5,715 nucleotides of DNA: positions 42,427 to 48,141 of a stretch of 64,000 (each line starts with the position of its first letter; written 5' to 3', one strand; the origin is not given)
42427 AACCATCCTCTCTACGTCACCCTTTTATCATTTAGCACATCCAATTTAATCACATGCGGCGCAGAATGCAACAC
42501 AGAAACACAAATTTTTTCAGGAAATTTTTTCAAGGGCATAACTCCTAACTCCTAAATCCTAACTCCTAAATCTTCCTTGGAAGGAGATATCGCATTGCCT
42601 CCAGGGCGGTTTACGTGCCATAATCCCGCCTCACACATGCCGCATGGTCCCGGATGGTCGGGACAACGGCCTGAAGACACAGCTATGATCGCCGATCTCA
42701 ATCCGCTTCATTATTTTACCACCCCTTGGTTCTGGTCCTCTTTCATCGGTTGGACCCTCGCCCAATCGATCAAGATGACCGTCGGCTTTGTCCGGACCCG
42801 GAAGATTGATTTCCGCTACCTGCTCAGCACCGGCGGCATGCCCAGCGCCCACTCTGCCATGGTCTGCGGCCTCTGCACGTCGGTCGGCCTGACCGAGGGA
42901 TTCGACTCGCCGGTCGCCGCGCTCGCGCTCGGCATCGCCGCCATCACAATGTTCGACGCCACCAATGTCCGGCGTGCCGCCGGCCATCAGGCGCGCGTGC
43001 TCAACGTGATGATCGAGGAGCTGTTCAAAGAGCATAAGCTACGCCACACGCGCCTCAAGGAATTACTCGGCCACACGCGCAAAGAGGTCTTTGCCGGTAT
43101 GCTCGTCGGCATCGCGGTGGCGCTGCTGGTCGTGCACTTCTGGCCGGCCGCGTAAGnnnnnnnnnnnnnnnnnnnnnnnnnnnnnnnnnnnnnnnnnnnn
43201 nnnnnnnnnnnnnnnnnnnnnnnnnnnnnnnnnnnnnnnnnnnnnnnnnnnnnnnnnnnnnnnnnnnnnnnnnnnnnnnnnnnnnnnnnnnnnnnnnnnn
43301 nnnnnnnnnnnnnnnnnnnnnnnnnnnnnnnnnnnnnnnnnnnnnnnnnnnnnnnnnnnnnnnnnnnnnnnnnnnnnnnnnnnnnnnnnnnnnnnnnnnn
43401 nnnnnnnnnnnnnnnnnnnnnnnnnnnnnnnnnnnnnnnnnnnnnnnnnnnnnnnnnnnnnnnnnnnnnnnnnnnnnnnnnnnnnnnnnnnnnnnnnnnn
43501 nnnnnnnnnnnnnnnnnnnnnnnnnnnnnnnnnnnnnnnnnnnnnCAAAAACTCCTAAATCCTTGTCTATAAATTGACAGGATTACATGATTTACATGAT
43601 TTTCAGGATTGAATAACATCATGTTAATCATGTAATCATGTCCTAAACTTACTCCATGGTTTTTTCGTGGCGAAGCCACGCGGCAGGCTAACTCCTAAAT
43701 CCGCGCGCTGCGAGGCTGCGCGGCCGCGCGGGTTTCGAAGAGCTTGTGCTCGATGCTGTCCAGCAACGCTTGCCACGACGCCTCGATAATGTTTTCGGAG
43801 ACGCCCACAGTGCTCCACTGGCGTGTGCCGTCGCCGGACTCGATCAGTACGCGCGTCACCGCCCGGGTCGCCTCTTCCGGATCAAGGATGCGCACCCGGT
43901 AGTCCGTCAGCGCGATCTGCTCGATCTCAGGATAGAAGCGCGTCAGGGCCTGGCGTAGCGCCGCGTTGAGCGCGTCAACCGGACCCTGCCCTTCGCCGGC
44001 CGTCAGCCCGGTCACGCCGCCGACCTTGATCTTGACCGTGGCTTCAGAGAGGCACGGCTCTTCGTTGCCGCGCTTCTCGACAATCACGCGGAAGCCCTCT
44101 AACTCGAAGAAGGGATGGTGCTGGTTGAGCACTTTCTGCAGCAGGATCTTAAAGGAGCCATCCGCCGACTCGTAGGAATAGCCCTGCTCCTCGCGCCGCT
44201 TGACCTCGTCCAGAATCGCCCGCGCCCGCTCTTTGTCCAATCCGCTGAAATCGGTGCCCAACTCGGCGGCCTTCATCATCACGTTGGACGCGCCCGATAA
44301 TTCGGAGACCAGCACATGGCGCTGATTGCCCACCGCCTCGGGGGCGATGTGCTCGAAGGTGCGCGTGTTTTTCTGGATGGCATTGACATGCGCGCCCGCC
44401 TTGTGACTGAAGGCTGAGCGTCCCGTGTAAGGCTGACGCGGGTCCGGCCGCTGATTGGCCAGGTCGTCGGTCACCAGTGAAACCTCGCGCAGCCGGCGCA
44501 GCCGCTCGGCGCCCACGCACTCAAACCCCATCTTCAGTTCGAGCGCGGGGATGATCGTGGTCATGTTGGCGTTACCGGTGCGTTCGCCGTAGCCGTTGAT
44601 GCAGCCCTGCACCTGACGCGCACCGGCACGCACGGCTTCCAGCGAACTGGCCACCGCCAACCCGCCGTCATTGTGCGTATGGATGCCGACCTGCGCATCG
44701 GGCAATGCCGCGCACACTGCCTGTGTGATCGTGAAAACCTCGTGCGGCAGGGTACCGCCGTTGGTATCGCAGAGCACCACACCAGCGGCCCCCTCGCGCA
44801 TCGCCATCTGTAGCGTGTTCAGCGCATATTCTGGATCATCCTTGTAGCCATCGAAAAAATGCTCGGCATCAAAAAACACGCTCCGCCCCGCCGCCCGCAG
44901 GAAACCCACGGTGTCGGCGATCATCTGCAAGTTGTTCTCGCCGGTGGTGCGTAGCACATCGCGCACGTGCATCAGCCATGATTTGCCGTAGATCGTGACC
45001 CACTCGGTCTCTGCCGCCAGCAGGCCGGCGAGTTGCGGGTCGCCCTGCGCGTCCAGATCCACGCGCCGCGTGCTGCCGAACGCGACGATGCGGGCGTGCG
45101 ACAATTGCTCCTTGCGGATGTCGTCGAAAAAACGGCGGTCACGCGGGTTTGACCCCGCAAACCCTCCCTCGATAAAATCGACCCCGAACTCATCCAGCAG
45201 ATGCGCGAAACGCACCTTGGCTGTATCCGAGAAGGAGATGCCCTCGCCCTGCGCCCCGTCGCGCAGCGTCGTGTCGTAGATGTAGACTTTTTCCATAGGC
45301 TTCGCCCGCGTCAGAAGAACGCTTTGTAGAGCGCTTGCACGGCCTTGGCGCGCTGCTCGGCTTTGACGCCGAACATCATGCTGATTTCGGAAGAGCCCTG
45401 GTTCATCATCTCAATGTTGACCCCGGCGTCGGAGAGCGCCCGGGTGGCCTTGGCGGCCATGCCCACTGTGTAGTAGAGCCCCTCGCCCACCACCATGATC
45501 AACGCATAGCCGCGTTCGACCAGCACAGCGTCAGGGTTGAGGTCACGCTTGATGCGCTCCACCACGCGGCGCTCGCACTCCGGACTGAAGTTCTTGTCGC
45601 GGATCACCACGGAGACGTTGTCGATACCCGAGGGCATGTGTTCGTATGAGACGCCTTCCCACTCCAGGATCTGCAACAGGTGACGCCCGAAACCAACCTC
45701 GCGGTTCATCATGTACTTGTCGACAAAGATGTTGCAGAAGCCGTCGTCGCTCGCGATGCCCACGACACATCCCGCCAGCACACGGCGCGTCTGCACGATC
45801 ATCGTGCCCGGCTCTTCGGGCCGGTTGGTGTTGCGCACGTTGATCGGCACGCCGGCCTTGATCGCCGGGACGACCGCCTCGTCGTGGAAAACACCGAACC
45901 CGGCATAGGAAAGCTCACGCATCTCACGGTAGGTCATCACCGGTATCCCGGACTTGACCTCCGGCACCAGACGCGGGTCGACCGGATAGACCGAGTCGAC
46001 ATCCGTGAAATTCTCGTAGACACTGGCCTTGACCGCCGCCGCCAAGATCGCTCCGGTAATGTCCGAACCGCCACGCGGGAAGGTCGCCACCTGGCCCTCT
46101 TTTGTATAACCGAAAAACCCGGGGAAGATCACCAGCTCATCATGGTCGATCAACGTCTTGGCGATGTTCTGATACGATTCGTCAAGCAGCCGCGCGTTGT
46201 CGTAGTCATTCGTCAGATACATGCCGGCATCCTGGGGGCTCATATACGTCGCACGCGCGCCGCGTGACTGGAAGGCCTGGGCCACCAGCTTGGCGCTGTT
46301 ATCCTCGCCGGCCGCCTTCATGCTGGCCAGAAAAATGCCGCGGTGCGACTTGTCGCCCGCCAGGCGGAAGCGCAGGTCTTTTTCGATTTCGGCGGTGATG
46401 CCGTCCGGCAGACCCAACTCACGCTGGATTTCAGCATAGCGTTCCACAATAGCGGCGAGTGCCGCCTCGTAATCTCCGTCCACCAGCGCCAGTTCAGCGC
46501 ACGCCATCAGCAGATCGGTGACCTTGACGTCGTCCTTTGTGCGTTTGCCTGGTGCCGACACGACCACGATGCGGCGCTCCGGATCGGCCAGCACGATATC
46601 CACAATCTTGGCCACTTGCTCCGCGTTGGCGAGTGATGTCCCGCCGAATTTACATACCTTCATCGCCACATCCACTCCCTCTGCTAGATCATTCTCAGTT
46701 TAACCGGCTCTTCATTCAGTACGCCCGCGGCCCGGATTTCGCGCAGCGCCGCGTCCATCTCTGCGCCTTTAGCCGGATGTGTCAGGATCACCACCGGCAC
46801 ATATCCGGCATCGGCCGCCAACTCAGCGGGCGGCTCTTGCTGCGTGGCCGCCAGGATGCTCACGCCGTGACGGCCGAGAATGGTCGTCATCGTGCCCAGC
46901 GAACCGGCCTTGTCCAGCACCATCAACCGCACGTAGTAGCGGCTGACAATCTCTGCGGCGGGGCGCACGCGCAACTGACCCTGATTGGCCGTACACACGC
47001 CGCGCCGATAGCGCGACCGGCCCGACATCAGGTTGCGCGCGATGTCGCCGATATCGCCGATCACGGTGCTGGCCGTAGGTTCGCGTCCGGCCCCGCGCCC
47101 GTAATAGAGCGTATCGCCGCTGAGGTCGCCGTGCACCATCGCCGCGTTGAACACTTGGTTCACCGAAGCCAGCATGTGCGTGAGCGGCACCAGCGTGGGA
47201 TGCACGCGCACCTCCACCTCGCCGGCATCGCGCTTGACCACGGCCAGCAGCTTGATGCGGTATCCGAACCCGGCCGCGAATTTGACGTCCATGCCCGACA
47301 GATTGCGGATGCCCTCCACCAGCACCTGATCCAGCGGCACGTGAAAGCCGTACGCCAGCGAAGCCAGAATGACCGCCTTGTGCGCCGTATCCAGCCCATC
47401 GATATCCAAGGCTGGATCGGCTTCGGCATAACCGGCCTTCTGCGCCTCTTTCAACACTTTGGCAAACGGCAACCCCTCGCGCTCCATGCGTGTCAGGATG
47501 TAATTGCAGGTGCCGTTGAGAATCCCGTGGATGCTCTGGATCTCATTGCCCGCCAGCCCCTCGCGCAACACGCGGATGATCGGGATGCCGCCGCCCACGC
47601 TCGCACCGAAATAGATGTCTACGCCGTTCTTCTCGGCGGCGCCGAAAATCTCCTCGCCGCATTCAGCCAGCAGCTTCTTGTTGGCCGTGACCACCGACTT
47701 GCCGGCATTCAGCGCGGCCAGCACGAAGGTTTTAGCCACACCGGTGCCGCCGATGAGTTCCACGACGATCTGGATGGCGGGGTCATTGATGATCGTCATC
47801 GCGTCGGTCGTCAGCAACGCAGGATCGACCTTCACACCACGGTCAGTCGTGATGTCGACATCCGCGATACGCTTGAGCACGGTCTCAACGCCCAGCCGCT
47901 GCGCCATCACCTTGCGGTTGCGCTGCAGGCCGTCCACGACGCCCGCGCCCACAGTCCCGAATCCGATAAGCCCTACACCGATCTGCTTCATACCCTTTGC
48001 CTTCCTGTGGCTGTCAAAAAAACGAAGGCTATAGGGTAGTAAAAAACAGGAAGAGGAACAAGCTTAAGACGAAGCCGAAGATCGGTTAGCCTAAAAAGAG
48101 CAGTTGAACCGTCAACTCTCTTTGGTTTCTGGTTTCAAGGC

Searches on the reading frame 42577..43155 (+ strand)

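Call 33: search_protein_families(library=pfam, proteins=[window:42577-43155:+], max_evalue=0.001)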
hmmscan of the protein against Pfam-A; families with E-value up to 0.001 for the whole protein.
window:42577-43155:+ (192 aa): 1 family
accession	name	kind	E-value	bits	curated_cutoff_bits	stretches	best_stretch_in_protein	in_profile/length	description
PF02681.20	DUF212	-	2.7e-44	150.8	26.5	1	50-181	4-126/126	Divergent PAP2 family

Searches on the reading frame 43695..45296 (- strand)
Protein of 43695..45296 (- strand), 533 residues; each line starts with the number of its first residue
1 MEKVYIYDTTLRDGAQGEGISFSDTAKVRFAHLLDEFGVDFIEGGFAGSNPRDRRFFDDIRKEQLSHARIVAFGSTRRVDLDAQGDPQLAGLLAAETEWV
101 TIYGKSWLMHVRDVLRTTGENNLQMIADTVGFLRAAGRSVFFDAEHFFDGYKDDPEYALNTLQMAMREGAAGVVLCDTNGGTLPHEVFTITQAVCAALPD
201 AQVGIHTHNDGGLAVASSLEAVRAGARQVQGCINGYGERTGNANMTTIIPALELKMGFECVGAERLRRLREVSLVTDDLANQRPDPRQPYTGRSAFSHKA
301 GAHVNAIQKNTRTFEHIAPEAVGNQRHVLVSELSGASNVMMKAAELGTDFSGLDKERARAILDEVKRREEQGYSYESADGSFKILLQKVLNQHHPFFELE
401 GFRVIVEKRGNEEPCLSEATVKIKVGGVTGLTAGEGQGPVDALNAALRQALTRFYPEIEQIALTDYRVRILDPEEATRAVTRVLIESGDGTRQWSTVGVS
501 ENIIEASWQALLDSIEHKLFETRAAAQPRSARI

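Call 5: search_protein_families(library=pfam, proteins=[window:43695-45296:-], max_evalue=0.01)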
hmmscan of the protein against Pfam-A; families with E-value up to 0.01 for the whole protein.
window:43695-45296:- (533 aa): 3 families
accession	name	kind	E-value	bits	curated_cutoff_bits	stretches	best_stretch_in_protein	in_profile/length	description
PF00682.25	HMGL-like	-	3.1e-46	158.3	29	1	3-256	1-243/260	HMGL-like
PF08502.15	LeuA_dimer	-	1.7e-26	93.1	24.9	1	378-517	3-129/131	LeuA allosteric (dimerisation) domain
PF22617.1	HCS_D2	-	6.1e-15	55.8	27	1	291-370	2-79/82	Homocitrate synthase post-HMGL domain-like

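Call 6: search_protein_families(library=ncbifam, proteins=[window:43695-45296:-], max_evalue=0.01)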
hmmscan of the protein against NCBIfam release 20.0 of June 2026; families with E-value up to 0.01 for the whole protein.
window:43695-45296:- (533 aa): 27 families (the best 25 are shown)
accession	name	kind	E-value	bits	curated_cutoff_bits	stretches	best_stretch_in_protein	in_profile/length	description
TIGR00977.1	citramal_synth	equivalog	2e-207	689.7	450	1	3-521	1-519/526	citramalate synthase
NF002085.0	PRK00915.1-2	subfamily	3.8e-77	260.2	517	1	1-518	11-499/504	2-isopropylmalate synthase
NF002086.0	PRK00915.1-3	equivalog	2.7e-72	243.9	532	1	2-524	5-507/516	2-isopropylmalate synthase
TIGR00973.1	leuA_bact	equivalog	8.5e-68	229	598.7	1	3-515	1-493/494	2-isopropylmalate synthase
TIGR02090.1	LEU1_arch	subfamily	6.6e-66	222.9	484.75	1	4-374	1-353/363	isopropylmalate/citramalate/homocitrate synthases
NF002087.0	PRK00915.1-4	equivalog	3e-60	204.2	729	1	2-524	5-507/516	2-isopropylmalate synthase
NF002088.0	PRK00915.1-5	equivalog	3.5e-59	200.6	697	1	1-522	1-502/514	2-isopropylmalate synthase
NF002084.0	PRK00915.1-1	equivalog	1.3e-58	198.9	748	1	2-517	3-498/523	2-isopropylmalate synthase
TIGR02146.1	LysS_fung_arch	equivalog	4.3e-58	197.2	413.55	1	6-366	1-343/344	homocitrate synthase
NF041069.1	IPMS_Sufob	equivalog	5.2e-56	190.5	600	1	5-391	2-370/371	isopropylmalate synthase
TIGR02660.1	nifV_homocitr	equivalog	1.4e-54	185.8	462.9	1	3-369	1-349/365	homocitrate synthase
NF042433.1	CitmalDyn_Leptosp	equivalog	1.3e-41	142.7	950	1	3-484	7-471/514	(R)-citramalate synthase CimA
NF042434.1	IPMS_Lepto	equivalog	7.9e-34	117.2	500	1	2-368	4-369/374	2-isopropylmalate synthase LeuA2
NF002991.1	PRK03739.1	subfamily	6.1e-26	91.2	455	2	203-315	237-346/550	2-isopropylmalate synthase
NF006049.0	PRK08195.1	subfamily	1.3e-23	83.6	229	1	159-257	151-249/344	4-hyroxy-2-oxovalerate/4-hydroxy-2-oxopentanoic acid aldolase,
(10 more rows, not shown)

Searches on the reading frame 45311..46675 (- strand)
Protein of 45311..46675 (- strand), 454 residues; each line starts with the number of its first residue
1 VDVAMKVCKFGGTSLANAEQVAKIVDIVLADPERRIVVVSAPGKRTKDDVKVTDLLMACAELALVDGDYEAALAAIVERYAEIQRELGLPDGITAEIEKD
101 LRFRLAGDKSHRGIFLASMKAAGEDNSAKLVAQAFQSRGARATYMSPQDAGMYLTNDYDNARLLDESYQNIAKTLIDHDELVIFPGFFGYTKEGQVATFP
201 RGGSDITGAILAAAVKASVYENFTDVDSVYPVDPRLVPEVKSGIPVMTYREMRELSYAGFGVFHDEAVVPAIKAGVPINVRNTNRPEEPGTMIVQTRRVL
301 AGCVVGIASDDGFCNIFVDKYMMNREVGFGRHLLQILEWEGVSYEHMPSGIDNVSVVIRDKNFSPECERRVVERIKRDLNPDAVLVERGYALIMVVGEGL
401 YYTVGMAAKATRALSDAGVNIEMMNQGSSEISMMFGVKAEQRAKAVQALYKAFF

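Call 5: search_protein_families(library=pfam, proteins=[window:45311-46675:-], max_evalue=0.01)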
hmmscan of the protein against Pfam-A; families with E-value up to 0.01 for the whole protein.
window:45311-46675:- (454 aa): 4 families
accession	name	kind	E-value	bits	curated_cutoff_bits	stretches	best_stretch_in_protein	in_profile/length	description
PF00696.33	AA_kinase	-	3.8e-33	115.6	24.9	1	6-282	3-234/234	Amino acid kinase family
PF22468.2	ACT_9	-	4.6e-22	78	27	1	393-453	1-61/61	ACT domain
PF13840.12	ACT_7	-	4.8e-09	36.4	27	1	386-450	2-64/65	ACT domain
PF01842.31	ACT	-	7e-07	29.4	27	1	404-449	11-61/66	ACT domain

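Call 6: search_protein_families(library=ncbifam, proteins=[window:45311-46675:-], max_evalue=0.01)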
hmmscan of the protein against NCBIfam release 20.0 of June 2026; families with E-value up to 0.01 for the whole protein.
window:45311-46675:- (454 aa): 25 families
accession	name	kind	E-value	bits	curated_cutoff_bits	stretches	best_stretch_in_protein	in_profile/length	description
NF006540.0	PRK09034.1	equivalog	4.4e-185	615.6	434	1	5-454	1-449/454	aspartate kinase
TIGR00657.1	asp_kinases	subfamily_domain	1.4e-80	271.5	208.7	1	7-454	5-441/442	aspartate kinase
NF004938.0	PRK06291.1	equivalog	5.3e-69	233.1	528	1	6-453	3-461/468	aspartate kinase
NF006959.0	PRK09436.1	equivalog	9.5e-69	232.3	726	1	5-454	1-460/819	bifunctional aspartate kinase/homoserine dehydrogenase I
TIGR00656.1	asp_kin_monofn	equivalog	1.7e-68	231.5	402.25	1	7-453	5-404/407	aspartate kinase, monofunctional class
NF006570.0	PRK09084.1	equivalog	2.3e-64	218.2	455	1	4-454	3-449/452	lysine-sensitive aspartokinase 3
NF005154.0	PRK06635.1-2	equivalog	9.2e-54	183.3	376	2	120-453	71-402/407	aspartate kinase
NF005155.0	PRK06635.1-4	equivalog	8.2e-53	179.9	346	2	118-453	68-401/407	aspartate kinase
NF006068.0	PRK08210.1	equivalog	2.5e-51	175.1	474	1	121-453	76-400/405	aspartate kinase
NF005656.0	PRK07431.1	equivalog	2.3e-46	158.5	657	3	121-297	71-246/587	aspartate kinase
NF005153.0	PRK06635.1-1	equivalog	5.9e-46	157.3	585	1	120-453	70-405/421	aspartate kinase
NF005156.0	PRK06635.1-5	equivalog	6.1e-45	153.7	594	2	120-453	70-400/411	aspartate kinase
NF005161.0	PRK06635.2-5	equivalog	9.1e-41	140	586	2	116-453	68-400/402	aspartate kinase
NF006515.0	PRK08961.1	equivalog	2.9e-39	134.7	802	1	5-453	9-459/861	bifunctional aspartate kinase/diaminopimelate decarboxylase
NF004579.0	PRK05925.1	equivalog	9.4e-39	133.6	665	1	6-433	4-414/440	aspartate kinase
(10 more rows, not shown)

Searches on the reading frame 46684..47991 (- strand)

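Call 5: search_protein_families(library=pfam, proteins=[window:46684-47991:-], max_evalue=0.01)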
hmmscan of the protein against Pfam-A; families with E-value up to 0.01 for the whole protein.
window:46684-47991:- (435 aa): 3 families
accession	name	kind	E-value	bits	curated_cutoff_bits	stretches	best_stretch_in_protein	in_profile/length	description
PF00742.24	Homoserine_dh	-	7.8e-66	221.6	22.9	1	137-314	1-172/173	Homoserine dehydrogenase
PF03447.22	NAD_binding_3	-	2.5e-19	70.5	24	1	10-128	1-115/116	Homoserine dehydrogenase, NAD binding domain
PF01842.31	ACT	-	2.5e-07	30.8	27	1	352-419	1-64/66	ACT domain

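Call 6: search_protein_families(library=ncbifam, proteins=[window:46684-47991:-], max_evalue=0.01)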
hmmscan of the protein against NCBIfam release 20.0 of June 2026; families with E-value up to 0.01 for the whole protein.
window:46684-47991:- (435 aa): 10 families
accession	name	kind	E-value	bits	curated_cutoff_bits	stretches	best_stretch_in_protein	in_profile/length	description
NF004976.0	PRK06349.1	subfamily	1.9e-153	511.6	205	1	1-434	2-426/430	homoserine dehydrogenase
NF004912.0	PRK06270.1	equivalog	9.4e-81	271.9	373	1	1-320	1-339/343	homoserine dehydrogenase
NF006235.0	PRK08374.1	equivalog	2.6e-56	191.1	451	1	66-319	85-330/336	homoserine dehydrogenase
NF005290.0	PRK06813.1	equivalog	1e-37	129.9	286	1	84-322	102-341/346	homoserine dehydrogenase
NF005002.0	PRK06392.1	equivalog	2e-28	99.3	296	1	87-231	102-245/329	homoserine dehydrogenase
NF006959.0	PRK09436.1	equivalog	4e-28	97.9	726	1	2-228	464-704/819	bifunctional aspartate kinase/homoserine dehydrogenase I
NF007003.0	PRK09466.1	subfamily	5e-19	68.2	582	1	2-227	457-697/810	bifunctional aspartate kinase/homoserine dehydrogenase II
NF003938.0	PRK05447.1-1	equivalog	0.0011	18.1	515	1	71-123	92-143/398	1-deoxy-D-xylulose-5-phosphate reductoisomerase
TIGR00243.1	Dxr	equivalog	0.0024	16.8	315.7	1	72-127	94-147/389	1-deoxy-D-xylulose-5-phosphate reductoisomerase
NF006352.0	PRK08577.1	equivalog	0.003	17.6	140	1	339-383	43-88/136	hypothetical protein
